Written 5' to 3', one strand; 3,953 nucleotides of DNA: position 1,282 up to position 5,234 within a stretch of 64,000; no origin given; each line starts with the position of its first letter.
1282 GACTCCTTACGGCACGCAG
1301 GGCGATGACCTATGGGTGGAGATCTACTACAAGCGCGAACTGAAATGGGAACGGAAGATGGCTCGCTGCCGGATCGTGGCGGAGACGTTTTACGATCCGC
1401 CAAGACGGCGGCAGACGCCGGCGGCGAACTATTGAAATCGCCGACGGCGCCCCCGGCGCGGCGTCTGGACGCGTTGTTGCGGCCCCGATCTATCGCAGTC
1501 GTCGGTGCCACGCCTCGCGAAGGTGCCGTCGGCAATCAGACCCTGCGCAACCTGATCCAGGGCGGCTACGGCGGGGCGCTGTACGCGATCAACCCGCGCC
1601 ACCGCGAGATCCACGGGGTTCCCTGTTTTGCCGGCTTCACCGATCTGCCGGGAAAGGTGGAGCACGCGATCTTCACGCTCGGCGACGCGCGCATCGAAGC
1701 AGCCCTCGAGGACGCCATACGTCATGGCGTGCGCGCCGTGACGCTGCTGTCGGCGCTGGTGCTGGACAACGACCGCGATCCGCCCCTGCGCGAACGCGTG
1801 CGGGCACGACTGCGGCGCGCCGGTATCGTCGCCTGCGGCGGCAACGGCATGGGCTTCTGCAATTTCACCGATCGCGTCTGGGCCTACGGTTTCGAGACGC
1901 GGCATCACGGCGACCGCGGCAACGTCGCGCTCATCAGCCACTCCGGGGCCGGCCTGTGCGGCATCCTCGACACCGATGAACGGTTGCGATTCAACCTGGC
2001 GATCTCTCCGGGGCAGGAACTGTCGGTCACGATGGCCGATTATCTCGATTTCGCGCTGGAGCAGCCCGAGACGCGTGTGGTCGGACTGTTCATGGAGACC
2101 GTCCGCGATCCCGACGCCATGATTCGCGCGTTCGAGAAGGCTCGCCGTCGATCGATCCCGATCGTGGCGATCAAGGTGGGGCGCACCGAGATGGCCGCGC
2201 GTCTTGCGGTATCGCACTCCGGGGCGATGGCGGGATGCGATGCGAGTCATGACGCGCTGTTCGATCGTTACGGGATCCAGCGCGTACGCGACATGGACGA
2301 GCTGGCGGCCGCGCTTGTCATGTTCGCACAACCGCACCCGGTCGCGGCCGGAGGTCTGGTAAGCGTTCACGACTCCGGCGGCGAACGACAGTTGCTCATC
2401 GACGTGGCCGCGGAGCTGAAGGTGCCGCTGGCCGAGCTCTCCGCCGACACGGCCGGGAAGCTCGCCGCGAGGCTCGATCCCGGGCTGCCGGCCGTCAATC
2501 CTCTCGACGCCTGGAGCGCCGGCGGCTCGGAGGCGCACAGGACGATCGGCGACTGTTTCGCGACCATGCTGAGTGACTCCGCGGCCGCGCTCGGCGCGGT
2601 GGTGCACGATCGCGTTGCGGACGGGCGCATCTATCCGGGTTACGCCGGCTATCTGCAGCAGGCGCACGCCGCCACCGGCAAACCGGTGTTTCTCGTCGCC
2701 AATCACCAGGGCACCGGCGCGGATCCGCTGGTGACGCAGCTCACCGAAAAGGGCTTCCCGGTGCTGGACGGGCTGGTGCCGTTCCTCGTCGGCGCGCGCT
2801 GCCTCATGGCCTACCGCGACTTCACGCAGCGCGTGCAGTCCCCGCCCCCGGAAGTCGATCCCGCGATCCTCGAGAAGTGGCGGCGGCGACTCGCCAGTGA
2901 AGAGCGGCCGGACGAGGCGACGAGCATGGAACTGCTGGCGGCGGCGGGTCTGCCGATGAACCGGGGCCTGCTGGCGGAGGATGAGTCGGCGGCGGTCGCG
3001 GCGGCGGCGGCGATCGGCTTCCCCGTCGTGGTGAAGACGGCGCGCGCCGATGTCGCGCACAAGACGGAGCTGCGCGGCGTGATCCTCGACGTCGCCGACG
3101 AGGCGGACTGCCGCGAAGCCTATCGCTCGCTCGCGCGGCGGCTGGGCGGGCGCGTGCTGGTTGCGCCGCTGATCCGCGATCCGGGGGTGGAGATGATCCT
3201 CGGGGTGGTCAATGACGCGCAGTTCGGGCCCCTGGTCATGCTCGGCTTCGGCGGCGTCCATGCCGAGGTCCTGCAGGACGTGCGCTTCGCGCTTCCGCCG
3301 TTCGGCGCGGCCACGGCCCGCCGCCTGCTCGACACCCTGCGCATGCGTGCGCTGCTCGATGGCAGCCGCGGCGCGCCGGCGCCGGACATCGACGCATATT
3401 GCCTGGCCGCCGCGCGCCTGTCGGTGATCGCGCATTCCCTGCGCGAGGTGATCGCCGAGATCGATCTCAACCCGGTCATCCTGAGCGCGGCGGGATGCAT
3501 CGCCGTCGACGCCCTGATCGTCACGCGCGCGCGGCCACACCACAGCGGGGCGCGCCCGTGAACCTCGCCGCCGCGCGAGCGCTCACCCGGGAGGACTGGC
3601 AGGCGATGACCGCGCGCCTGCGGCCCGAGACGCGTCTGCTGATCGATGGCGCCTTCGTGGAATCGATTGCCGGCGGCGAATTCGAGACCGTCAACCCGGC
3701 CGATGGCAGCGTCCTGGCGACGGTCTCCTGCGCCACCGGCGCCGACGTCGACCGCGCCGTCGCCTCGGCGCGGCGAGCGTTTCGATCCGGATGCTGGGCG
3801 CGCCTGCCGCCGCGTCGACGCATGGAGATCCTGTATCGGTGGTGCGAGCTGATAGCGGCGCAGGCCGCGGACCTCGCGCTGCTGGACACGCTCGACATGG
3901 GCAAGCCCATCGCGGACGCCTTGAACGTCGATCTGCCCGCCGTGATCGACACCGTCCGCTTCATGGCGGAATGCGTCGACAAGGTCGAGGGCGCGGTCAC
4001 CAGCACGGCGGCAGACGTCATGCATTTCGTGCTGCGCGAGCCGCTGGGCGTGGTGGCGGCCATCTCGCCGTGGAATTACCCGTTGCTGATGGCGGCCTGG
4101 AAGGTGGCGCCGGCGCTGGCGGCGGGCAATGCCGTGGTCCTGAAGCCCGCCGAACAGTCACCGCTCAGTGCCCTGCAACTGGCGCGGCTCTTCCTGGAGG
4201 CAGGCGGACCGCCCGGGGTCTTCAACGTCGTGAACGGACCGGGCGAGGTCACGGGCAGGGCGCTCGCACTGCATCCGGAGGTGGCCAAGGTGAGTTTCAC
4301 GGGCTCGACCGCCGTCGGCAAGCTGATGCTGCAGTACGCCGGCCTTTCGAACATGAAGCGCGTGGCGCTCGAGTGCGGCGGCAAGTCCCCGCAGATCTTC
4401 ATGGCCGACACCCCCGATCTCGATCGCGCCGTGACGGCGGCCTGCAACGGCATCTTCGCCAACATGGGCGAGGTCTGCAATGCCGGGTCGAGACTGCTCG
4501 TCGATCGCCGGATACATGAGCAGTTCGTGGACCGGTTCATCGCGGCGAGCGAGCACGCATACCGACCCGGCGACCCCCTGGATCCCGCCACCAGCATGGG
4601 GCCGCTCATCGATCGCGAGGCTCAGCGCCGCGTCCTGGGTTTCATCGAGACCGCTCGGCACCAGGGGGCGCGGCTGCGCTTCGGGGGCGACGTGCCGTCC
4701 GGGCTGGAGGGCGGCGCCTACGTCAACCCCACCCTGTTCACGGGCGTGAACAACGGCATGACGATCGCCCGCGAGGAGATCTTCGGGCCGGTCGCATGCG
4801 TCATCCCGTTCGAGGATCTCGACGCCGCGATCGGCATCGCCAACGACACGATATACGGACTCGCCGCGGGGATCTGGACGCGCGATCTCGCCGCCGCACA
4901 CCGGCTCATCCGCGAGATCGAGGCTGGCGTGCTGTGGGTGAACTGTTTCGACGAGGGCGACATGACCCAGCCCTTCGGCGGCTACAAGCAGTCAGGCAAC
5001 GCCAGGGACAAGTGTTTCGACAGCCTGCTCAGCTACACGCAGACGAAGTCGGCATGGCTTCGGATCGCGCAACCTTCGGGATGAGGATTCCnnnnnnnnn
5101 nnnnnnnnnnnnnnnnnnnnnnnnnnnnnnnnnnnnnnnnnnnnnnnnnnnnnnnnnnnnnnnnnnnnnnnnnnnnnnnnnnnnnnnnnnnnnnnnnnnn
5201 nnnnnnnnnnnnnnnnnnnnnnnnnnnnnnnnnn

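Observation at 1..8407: Seven-gene translationally coupled operon combining a THF-type demethylase, a gamma-glutamyl ligase, an ADP-forming CoA ligase, an ALDH, a crotonase and an acrylyl-CoA reductase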

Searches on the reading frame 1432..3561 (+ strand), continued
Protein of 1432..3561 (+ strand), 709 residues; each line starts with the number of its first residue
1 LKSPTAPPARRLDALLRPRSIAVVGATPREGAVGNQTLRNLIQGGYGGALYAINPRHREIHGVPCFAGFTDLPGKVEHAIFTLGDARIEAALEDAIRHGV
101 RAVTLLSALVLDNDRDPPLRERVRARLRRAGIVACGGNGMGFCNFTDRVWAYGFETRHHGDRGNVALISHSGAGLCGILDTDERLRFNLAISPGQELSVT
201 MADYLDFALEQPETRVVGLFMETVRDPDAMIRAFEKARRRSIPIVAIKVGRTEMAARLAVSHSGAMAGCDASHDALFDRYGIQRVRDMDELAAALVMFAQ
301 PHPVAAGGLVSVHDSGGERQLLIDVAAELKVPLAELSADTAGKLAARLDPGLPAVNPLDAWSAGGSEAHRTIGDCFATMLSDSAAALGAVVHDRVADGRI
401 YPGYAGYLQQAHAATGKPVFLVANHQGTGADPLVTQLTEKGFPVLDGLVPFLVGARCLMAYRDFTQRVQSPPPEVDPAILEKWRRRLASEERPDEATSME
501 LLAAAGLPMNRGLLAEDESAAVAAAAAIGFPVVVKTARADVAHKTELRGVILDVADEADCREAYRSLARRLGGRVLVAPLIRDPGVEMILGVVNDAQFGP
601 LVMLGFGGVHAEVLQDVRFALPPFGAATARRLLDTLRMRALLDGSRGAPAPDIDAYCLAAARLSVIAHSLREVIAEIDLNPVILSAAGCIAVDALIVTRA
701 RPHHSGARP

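Call 74: search_protein_families(library=ncbifam, proteins=[L104:22647-23498:+, L104:23491-25098:+, L104:10641-12005:+, L104:16284-17420:+, L104:17417-18634:+, L104:15100-16284:+], max_evalue=0.00001)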
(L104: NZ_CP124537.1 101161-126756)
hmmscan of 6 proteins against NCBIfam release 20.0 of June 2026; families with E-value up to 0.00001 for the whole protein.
L104:22647-23498:+ (283 aa): 0 families

L104:23491-25098:+ (535 aa): 8 families
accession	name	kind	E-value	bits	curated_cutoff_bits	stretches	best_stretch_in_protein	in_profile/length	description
NF006056.0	PRK08204.1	subfamily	4.2e-11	42.3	391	0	4-64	5-67/449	hypothetical protein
NF004701.0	PRK06038.1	equivalog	4.3e-08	32.3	609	1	1-64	3-66/432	N-ethylammeline chlorohydrolase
TIGR01224.1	hutI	equivalog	8.3e-08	31.4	298.15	0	24-69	6-54/377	imidazolonepropionase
NF058538.1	ergo_util_ErtD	equivalog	5.8e-07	28.7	600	1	21-66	18-63/446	hydantoin-5-propionate amidohydrolase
NF009941.0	PRK13404.1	subfamily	1.5e-06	27.2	647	1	3-67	5-66/478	dihydropyrimidinase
NF005748.0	PRK07572.1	subfamily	5.4e-06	25.7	438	0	2-64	2-60/426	cytosine deaminase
NF005312.0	PRK06846.1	subfamily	6e-06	25.4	447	0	23-64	34-77/412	amidohydrolase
NF006559.0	PRK09060.1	equivalog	6.7e-06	24.7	482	0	3-70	6-71/444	dihydroorotase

L104:10641-12005:+ (454 aa): 69 families (the best 25 are shown)
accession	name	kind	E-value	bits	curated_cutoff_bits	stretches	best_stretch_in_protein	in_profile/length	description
NF041362.1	GntE_guanitoxin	equivalog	5.7e-126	420.5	525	1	8-420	4-419/426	guanitoxin biosynthesis PLP-dependent transaminase GntE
NF000818.0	PRK00062.1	subfamily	1.1e-100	337.3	398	1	9-436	3-424/429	glutamate-1-semialdehyde 2,1-aminomutase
TIGR00713.1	hemL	equivalog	3e-96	322.6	527.3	1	11-436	1-420/423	glutamate-1-semialdehyde 2,1-aminomutase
NF009055.0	PRK12389.1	equivalog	5.1e-76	256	637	1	9-437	3-426/431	glutamate-1-semialdehyde 2,1-aminomutase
NF004856.0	PRK06209.1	equivalog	5.4e-57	193.3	486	1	11-360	10-349/450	glutamate-1-semialdehyde 2,1-aminomutase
NF001864.0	PRK00615.1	equivalog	4.4e-52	177.1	706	1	11-422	6-414/433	glutamate-1-semialdehyde aminotransferase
NF005993.0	PRK08117.1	subfamily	6.9e-47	160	574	1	39-371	26-367/433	aspartate aminotransferase family protein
TIGR00707.1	argD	subfamily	6.9e-45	153.5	410.05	1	39-372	10-330/381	acetylornithine/succinylornithine family transaminase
NF002797.0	PRK02936.1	equivalog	4.7e-44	150.7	496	1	38-369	11-325/385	acetylornithine transaminase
NF005453.0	PRK07046.1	subfamily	5.6e-44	150.5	425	1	9-385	27-399/453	transaminase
NF004426.0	PRK05769.1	equivalog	1.7e-43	149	552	1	31-369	32-377/441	acetyl ornithine aminotransferase family protein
NF002874.0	PRK03244.1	equivalog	1.3e-42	146.1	457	1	40-352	27-324/399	acetylornithine transaminase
NF005985.0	PRK08088.1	equivalog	2.5e-42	145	713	1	35-366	20-354/426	4-aminobutyrate--2-oxoglutarate transaminase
NF005692.0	PRK07495.1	equivalog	1.2e-41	142.8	724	1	35-358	19-345/425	4-aminobutyrate--2-oxoglutarate transaminase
NF049976.1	AmadipTransam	equivalog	5.4e-39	134.3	650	1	40-349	16-328/416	2-aminoadipate transaminase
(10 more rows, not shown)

L104:16284-17420:+ (378 aa): 6 families
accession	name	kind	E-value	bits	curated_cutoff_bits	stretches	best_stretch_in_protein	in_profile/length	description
NF058607.1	GlBtMonoOxGbcA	equivalog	2.7e-44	151.3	670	1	19-215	32-228/420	glycine betaine monooxygenase oxygenase subunit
TIGR03228.1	anthran_1_2_A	equivalog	1.5e-17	63.5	671.9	1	24-157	20-153/438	anthranilate 1,2-dioxygenase large subunit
NF041684.1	ant_diox_AndAc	equivalog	3.6e-16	58.7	750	1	32-205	35-218/418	anthranilate 1,2-dioxygenase large subunit AndAc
NF042946.1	3PPDioc_HcaE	equivalog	1.6e-15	57.1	830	1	24-200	20-204/450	3-phenylpropionate/cinnamic acid dioxygenase subunit alpha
TIGR03229.1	benzo_1_2_benA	equivalog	1.8e-14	53.5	780.95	1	21-162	17-162/433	benzoate 1,2-dioxygenase large subunit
NF052579.1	BetMthstMoxSdmAMthl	equivalog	6.8e-06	25.3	600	0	41-114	16-87/351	4beta-methylsterol monooxygenase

L104:17417-18634:+ (405 aa): 5 families
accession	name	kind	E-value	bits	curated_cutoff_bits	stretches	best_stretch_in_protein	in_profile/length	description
NF058607.1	GlBtMonoOxGbcA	equivalog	3.8e-37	127.7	670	1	19-218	32-226/420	glycine betaine monooxygenase oxygenase subunit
NF042946.1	3PPDioc_HcaE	equivalog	1.9e-21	76.6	830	1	24-170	20-167/450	3-phenylpropionate/cinnamic acid dioxygenase subunit alpha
TIGR03228.1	anthran_1_2_A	equivalog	2.4e-20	72.7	671.9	1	25-214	21-213/438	anthranilate 1,2-dioxygenase large subunit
TIGR03229.1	benzo_1_2_benA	equivalog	1.3e-19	70.4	780.95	1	25-246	21-247/433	benzoate 1,2-dioxygenase large subunit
NF041684.1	ant_diox_AndAc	equivalog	2.6e-14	52.6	750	1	21-154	24-164/418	anthranilate 1,2-dioxygenase large subunit AndAc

L104:15100-16284:+ (394 aa): 8 families
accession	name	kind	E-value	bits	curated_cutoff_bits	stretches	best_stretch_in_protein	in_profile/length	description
NF053776.1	TmaoDeMthMsil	equivalog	7.5e-77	259.5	1100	1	14-386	388-759/763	trimethylamine N-oxide demethylase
NF001567.0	PRK00389.1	subfamily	5.2e-67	226.3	300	1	14-384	6-356/359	glycine cleavage system aminomethyltransferase GcvT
TIGR00528.1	gcvT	equivalog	4.6e-54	183.7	235.85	1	28-351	16-337/362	glycine cleavage system aminomethyltransferase GcvT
TIGR01372.1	soxA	subfamily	1e-44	152.6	1164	1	42-348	644-961/996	sarcosine oxidase subunit alpha family protein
NF010093.0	PRK13579.1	equivalog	2.8e-39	135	459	1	29-351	25-341/371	glycine cleavage system aminomethyltransferase GcvT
NF009133.0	PRK12486.1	equivalog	6.9e-38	130.5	410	1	13-346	14-341/369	dimethylsulfoniopropionate demethylase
NF047633.1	SyrngDmethDesA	equivalog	1.1e-21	76.9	800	1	41-245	33-251/453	syringate O-demethylase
NF047885.1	VanMgalDeMLigM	equivalog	9.9e-19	67.6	580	1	40-246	31-253/461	vanillate/3-O-methylgallate O-demethylase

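Call 75: search_protein_families(library=pfam, proteins=[L104:22647-23498:+, L104:23491-25098:+], max_evalue=0.001)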
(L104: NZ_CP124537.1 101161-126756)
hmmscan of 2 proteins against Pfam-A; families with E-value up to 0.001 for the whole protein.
L104:22647-23498:+ (283 aa): 1 family
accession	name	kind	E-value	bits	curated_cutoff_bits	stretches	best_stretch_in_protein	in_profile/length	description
PF16867.11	DMSP_lyase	-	4.9e-18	65.8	27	1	106-254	18-162/162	Dimethlysulfonioproprionate lyase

L104:23491-25098:+ (535 aa): 2 families
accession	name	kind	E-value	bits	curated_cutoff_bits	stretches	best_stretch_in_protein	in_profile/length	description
PF07969.17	Amidohydro_3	-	5.9e-78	263.9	29.7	1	46-529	3-471/472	Amidohydrolase family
PF01979.26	Amidohydro_1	-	2.6e-10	40.5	25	1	186-528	28-344/345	Amidohydrolase family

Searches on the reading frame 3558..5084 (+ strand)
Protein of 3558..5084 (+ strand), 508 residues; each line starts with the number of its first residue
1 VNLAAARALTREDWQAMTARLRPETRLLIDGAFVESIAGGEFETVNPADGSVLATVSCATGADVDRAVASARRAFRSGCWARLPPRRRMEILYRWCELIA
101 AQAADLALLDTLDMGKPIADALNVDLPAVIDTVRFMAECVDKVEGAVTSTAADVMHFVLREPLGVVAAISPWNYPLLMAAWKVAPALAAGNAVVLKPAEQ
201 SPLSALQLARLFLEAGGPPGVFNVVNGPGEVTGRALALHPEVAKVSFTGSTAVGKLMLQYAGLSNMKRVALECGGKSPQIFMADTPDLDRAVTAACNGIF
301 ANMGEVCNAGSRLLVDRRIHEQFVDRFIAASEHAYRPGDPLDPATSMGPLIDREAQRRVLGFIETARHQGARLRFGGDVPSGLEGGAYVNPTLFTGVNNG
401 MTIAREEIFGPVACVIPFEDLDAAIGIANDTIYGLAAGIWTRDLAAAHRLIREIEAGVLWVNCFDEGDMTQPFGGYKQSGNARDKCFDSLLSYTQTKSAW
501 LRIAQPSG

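Call 10: search_protein_families(library=pfam, proteins=[window:3558-5084:+])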
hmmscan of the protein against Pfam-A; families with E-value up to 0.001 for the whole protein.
window:3558-5084:+ (508 aa): 2 families
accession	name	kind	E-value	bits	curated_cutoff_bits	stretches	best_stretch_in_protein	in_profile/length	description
PF00171.27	Aldedh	-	4.1e-165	550.3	23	1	37-498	5-460/461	Aldehyde dehydrogenase family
PF18183.6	SLATT_2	-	0.00018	21.9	25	0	422-456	87-120/192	SMODS and SLOG-associating 2TM effector domain 2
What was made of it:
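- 3558..5084 (+): NAD(P)-dependent aldehyde dehydrogenase (PuuC/BADH-like). Pfam Aldedh, 550 bits (call 10).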

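Call 11: search_protein_families(library=ncbifam, proteins=[window:3558-5084:+])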
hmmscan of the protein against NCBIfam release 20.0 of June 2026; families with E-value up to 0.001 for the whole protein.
window:3558-5084:+ (508 aa): 43 families (the best 25 are shown)
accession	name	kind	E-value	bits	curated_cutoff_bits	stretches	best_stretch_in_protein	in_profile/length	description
NF007352.0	PRK09847.1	equivalog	4.1e-161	536.8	850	1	13-503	8-493/495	aldehyde dehydrogenase PuuC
TIGR01804.1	BADH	equivalog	1.3e-149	498.6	668.6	1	29-497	2-467/467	betaine-aldehyde dehydrogenase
NF009725.0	PRK13252.1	equivalog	4.4e-149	497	593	1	23-504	5-482/488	betaine-aldehyde dehydrogenase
NF045736.1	PaDhStyDRhodo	equivalog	2.1e-146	488.2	800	1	25-497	3-473/479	phenylacetaldehyde dehydrogenase StyD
TIGR02299.1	HpaE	equivalog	2.6e-142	474.9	638.35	1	27-501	3-476/488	5-carboxymethyl-2-hydroxymuconate semialdehyde dehydrogenase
NF045735.1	PaDhStyDPseudo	equivalog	1.1e-135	453.1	850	1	25-499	3-479/483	phenylacetaldehyde dehydrogenase StyD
NF010000.0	PRK13473.1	subfamily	1.2e-132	442.9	615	1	25-498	3-469/475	aminobutyraldehyde dehydrogenase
NF050026.1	AcaldDHExaC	equivalog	1.5e-131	439.5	900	1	28-498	19-490/503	acetaldehyde dehydrogenase ExaC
TIGR03216.1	OH_muco_semi_DH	equivalog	3.4e-125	418.4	693.25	1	28-499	4-477/481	2-hydroxymuconic semialdehyde dehydrogenase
TIGR01780.1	SSADH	subfamily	2e-107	359.9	646.35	1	45-497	2-448/448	succinate-semialdehyde dehydrogenase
NF052305.1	DioxValDhHalo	equivalog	1.6e-106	357.1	750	1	27-489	7-469/483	2,5-dioxovalerate dehydrogenase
NF042993.1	AlphKGSA_gudD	equivalog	1e-104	351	770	1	28-497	7-476/481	alpha-ketoglutaric semialdehyde dehydrogenase GucD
NF040648.1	lactal_redase_Meth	equivalog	2.8e-100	336.5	650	1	28-484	2-445/463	lactaldehyde dehydrogenase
TIGR03374.1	ABALDH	equivalog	4.2e-99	332.5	909.3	1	25-496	2-466/472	aminobutyraldehyde dehydrogenase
NF006916.0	PRK09407.1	equivalog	1.2e-98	331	521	1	35-498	29-489/526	succinic semialdehyde dehydrogenase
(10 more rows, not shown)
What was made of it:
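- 3558..5084 (+): NCBIfam PuuC 537 bits and BADH 499 bits, both below their cut-offs (call 11).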
